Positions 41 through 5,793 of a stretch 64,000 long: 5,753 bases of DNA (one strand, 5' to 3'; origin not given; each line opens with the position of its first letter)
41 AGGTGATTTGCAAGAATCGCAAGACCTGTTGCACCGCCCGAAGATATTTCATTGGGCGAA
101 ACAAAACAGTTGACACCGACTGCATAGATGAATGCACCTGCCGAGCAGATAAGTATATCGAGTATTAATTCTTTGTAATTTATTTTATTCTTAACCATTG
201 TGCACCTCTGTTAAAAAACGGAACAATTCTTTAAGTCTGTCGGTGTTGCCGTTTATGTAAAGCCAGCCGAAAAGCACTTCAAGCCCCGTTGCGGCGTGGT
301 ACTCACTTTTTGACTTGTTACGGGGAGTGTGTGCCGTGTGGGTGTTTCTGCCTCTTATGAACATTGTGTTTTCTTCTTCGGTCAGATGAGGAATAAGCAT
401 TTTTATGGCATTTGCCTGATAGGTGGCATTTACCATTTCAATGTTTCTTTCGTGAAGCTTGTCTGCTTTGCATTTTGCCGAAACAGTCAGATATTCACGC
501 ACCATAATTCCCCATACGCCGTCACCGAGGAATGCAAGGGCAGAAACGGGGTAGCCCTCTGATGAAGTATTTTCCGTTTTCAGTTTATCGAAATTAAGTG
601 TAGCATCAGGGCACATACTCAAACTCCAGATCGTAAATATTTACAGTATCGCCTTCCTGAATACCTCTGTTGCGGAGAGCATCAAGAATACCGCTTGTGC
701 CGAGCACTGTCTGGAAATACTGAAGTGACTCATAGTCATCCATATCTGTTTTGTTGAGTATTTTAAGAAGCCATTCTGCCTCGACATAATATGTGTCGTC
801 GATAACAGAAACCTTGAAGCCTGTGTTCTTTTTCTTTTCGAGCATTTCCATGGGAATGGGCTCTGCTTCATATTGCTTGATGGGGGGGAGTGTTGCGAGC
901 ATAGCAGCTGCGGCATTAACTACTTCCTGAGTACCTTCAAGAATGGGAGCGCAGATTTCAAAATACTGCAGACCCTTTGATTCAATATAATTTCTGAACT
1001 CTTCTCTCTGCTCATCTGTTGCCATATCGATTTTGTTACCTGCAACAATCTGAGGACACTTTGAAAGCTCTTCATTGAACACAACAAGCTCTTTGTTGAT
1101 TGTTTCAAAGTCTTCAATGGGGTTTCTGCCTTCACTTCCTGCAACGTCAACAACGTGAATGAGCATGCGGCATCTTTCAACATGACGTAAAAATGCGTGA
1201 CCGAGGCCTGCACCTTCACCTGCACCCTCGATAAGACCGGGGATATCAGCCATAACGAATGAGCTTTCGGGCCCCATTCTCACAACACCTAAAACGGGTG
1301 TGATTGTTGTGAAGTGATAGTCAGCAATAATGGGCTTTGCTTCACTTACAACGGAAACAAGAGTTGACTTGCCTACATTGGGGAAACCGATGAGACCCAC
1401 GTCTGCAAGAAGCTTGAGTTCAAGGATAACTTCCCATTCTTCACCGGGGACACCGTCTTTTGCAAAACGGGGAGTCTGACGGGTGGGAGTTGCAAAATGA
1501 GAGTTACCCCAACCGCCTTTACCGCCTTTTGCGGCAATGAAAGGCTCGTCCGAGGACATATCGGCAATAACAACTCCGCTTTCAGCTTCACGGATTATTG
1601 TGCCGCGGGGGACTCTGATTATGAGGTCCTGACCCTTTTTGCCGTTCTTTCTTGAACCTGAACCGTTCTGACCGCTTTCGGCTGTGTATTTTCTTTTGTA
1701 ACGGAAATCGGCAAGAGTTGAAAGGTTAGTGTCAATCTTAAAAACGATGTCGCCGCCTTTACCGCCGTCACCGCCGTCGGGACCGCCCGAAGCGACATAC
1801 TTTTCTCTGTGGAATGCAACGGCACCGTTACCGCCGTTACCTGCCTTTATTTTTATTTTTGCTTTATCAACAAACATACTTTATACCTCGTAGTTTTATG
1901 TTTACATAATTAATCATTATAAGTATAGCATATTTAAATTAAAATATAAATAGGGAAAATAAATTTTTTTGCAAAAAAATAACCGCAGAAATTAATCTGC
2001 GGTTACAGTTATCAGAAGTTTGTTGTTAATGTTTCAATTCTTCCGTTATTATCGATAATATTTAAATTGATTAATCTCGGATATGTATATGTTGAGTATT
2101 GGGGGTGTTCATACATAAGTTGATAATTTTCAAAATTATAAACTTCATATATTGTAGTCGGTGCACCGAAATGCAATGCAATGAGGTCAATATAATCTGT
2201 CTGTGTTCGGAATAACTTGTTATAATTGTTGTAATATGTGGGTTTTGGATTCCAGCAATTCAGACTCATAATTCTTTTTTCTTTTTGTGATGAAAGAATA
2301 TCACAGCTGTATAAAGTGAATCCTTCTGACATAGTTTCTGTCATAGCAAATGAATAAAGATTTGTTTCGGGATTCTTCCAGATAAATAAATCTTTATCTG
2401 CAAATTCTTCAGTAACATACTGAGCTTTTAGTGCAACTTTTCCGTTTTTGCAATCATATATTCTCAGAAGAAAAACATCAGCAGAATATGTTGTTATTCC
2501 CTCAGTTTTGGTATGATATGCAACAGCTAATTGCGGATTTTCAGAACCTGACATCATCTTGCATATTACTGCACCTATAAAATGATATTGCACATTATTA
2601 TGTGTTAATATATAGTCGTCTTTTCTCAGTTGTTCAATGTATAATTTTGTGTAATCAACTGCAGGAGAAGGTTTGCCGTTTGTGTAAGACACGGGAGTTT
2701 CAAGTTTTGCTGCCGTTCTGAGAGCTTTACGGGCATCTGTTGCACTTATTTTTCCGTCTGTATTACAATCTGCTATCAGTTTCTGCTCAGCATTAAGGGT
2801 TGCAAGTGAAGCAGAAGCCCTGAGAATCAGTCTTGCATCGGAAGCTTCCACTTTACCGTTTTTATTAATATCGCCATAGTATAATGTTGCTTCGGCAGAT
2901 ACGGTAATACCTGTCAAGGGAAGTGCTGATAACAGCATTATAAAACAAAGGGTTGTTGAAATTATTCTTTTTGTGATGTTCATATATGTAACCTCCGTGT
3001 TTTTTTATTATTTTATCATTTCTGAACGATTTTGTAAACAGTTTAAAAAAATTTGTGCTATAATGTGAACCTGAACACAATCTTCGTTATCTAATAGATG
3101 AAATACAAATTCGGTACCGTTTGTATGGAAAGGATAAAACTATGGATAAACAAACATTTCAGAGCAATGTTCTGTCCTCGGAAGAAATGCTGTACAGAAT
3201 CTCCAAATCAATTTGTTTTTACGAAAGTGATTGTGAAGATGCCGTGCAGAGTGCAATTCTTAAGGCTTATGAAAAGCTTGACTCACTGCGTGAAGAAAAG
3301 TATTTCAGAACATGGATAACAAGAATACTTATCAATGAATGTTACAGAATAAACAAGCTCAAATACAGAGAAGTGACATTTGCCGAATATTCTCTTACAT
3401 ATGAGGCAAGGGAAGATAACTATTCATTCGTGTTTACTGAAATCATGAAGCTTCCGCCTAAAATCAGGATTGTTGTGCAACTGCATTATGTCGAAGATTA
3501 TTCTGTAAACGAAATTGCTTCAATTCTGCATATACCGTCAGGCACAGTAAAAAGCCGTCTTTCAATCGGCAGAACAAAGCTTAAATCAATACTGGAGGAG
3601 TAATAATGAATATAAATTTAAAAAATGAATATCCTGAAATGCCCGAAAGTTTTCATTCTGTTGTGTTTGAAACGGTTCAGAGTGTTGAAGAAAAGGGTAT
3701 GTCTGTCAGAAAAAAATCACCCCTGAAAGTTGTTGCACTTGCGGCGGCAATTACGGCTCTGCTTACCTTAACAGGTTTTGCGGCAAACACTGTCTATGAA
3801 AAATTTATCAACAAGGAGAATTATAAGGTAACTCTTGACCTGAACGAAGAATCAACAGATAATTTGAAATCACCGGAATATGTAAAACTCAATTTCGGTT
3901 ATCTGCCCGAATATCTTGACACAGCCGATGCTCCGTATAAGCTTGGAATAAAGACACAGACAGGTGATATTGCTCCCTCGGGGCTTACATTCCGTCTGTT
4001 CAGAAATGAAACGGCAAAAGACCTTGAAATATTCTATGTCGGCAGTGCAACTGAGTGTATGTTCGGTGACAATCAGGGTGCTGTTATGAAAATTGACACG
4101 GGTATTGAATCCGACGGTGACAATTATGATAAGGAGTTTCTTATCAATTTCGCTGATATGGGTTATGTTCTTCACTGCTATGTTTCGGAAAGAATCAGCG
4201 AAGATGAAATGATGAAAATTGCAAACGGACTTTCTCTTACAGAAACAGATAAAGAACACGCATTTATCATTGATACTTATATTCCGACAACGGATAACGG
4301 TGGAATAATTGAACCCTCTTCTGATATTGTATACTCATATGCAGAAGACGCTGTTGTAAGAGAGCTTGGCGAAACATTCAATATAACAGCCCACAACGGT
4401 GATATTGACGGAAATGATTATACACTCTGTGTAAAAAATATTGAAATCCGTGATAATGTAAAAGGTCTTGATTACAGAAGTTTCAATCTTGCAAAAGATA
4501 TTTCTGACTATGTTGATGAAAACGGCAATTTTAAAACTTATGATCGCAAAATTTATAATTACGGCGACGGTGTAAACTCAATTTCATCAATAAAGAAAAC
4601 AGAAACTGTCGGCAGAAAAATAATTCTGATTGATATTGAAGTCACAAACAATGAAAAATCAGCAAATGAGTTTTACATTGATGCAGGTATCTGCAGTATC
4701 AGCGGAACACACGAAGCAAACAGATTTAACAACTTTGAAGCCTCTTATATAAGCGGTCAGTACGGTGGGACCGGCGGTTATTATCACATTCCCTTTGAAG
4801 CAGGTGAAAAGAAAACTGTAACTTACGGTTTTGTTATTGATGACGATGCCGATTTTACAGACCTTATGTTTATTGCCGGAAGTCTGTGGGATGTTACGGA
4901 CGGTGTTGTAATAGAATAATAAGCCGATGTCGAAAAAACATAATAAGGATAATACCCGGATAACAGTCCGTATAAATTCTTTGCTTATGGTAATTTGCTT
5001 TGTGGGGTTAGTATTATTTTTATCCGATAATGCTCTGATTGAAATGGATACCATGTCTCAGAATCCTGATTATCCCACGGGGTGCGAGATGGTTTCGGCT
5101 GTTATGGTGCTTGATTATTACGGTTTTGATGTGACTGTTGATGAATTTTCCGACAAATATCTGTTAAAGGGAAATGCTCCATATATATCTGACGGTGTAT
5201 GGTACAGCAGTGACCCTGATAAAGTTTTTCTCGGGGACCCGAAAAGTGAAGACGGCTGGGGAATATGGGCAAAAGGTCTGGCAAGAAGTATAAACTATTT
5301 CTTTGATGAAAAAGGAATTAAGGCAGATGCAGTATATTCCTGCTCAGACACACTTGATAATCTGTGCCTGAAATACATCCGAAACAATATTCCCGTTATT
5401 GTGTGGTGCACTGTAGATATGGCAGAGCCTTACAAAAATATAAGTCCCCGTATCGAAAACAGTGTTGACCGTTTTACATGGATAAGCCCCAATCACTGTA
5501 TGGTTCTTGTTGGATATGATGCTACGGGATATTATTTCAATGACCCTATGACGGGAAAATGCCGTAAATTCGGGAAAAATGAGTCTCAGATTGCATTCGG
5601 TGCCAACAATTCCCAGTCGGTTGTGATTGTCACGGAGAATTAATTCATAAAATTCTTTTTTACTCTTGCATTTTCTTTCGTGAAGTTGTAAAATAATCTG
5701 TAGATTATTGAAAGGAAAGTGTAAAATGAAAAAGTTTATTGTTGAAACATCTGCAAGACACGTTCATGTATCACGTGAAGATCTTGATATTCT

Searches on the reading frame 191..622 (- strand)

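Call 60: search_protein_families(library=pfam, proteins=[window:191-622:-])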
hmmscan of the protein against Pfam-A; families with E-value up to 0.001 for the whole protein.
window:191-622:- (143 aa): 1 family
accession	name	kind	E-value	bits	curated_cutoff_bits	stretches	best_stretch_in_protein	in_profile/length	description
PF00636.31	Ribonuclease_3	-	1.9e-19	70.8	27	1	28-125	2-101/102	Ribonuclease III domain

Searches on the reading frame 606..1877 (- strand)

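Call 59: search_protein_families(library=pfam, proteins=[window:606-1877:-])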
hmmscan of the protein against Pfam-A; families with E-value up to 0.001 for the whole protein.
window:606-1877:- (423 aa): 5 families
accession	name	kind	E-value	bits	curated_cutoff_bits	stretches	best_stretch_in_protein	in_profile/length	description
PF01018.28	GTP1_OBG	-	8.4e-61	204.6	27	1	3-156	1-155/155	GTP1/OBG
PF09269.16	DUF1967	-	1.3e-23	83.2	27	1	356-421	3-70/70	Domain of unknown function (DUF1967)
PF01926.29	MMR_HSR1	-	7.2e-23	81.3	21.9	1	159-282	1-113/113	50S ribosome-binding GTPase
PF02421.24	FeoB_N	-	5.6e-06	26.4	27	1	160-245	3-88/156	Ferrous iron transport protein B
PF00025.27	Arf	-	0.00072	19.5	22.3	0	233-304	79-146/174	ADP-ribosylation factor family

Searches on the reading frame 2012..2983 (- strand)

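Call 59: search_protein_families(library=pfam, proteins=[window:2012-2983:-])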
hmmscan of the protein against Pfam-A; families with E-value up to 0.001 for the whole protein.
window:2012-2983:- (323 aa): 1 family
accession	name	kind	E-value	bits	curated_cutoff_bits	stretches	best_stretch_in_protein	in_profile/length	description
PF00404.24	Dockerin_1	-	6.2e-09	36.4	22.9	1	36-84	1-49/57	Dockerin type I domain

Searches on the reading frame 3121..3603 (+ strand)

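Call 25: search_protein_families(library=pfam, proteins=[window:3121-3603:+])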
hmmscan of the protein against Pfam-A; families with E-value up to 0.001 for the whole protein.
window:3121-3603:+ (160 aa): 4 families
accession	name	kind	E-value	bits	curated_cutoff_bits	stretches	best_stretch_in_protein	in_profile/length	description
PF08281.18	Sigma70_r4_2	-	1.9e-13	50.3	25.7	1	108-154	8-54/54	Sigma-70, region 4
PF04545.22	Sigma70_r4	-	2.1e-10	40.4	24.1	1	110-155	4-49/50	Sigma-70, region 4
PF04542.20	Sigma70_r2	-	3.3e-10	40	24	1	22-76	7-63/71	Sigma-70 region 2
PF07638.17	Sigma70_ECF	-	7.6e-05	23.1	21.1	1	107-157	132-182/185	ECF sigma factor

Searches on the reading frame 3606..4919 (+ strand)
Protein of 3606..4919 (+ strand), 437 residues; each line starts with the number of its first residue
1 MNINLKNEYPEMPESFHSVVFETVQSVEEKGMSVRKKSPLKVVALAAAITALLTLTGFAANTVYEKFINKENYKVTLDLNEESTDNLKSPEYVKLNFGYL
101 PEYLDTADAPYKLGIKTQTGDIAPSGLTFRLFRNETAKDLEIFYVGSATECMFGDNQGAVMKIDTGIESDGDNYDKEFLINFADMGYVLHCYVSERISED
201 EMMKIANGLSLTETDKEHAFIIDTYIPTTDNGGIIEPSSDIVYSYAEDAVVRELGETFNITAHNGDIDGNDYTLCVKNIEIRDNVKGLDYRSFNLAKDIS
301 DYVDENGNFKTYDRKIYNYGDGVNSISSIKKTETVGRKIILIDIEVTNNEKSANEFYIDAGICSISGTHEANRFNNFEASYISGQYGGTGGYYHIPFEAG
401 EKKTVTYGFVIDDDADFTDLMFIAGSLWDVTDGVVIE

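Call 59: search_protein_families(library=pfam, proteins=[window:3606-4919:+])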
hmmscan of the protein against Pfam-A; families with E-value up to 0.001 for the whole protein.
window:3606-4919:+ (437 aa): 0 families

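Call 93: search_protein_families(library=ncbifam, proteins=[window:3606-4919:+], max_evalue=0.01)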
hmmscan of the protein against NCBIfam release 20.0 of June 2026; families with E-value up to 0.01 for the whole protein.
window:3606-4919:+ (437 aa): 0 families

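Call 95: search_solved_structures(query=window:3606-4919:+, max_evalue=0.1)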
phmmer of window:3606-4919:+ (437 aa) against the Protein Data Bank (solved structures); distinct sequences matched with E-value up to 0.1: 0.

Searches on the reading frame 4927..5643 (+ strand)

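Call 25: search_protein_families(library=pfam, proteins=[window:4927-5643:+])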
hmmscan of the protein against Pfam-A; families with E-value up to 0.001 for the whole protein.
window:4927-5643:+ (238 aa): 1 family
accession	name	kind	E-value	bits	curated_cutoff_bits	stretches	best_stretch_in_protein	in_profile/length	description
PF13529.12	Peptidase_C39_2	-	3.2e-22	80.1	24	1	40-208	3-143/143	Peptidase_C39 like family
